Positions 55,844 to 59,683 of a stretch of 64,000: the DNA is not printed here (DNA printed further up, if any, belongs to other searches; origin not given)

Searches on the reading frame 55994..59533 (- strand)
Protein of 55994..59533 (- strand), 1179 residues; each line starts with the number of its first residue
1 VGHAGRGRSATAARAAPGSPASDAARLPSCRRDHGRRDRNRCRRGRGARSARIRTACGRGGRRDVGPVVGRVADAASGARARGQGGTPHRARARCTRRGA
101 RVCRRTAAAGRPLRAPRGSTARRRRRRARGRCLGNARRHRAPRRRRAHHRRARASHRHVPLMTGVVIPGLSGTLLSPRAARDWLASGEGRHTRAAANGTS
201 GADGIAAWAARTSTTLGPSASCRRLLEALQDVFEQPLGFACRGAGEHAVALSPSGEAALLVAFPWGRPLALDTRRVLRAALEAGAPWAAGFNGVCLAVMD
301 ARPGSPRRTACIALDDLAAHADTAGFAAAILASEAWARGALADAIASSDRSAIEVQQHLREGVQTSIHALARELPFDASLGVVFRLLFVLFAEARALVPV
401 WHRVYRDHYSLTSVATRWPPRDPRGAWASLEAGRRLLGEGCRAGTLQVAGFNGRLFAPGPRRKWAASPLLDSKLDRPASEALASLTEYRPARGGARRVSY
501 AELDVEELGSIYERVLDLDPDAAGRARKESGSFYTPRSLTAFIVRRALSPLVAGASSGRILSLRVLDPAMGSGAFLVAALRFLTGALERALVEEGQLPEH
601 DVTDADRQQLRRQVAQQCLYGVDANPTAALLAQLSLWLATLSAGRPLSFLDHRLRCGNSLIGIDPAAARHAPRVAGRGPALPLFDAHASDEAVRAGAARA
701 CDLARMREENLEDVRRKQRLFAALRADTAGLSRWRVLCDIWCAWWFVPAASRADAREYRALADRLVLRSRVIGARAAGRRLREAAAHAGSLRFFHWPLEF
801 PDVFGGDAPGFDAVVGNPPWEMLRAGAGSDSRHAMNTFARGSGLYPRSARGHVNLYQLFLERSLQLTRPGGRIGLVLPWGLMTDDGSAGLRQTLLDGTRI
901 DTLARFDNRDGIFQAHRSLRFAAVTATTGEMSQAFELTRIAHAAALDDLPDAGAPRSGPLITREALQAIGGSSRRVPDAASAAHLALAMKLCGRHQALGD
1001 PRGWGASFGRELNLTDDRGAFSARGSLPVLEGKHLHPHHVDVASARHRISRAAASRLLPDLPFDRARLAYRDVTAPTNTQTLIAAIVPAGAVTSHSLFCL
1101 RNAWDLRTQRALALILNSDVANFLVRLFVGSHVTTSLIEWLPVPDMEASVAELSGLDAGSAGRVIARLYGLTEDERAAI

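Call 48: search_protein_families(library=pfam, max_evalue=0.000001, proteins=[window:55994-59533:-])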
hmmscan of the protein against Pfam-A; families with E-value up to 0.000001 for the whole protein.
window:55994-59533:- (1179 aa): 3 families
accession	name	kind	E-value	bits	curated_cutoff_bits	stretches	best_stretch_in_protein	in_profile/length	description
PF07669.17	Eco57I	-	9.2e-22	78.4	25.3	1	617-913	1-171/171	Eco57I restriction-modification methylase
PF02384.22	N6_Mtase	-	9.1e-17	61.8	20.4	1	507-638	5-99/311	N-6 DNA Methylase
PF20473.4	MmeI_Mtase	-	1.1e-07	31.7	27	1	559-641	17-87/259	MmeI, DNA-methyltransferase domain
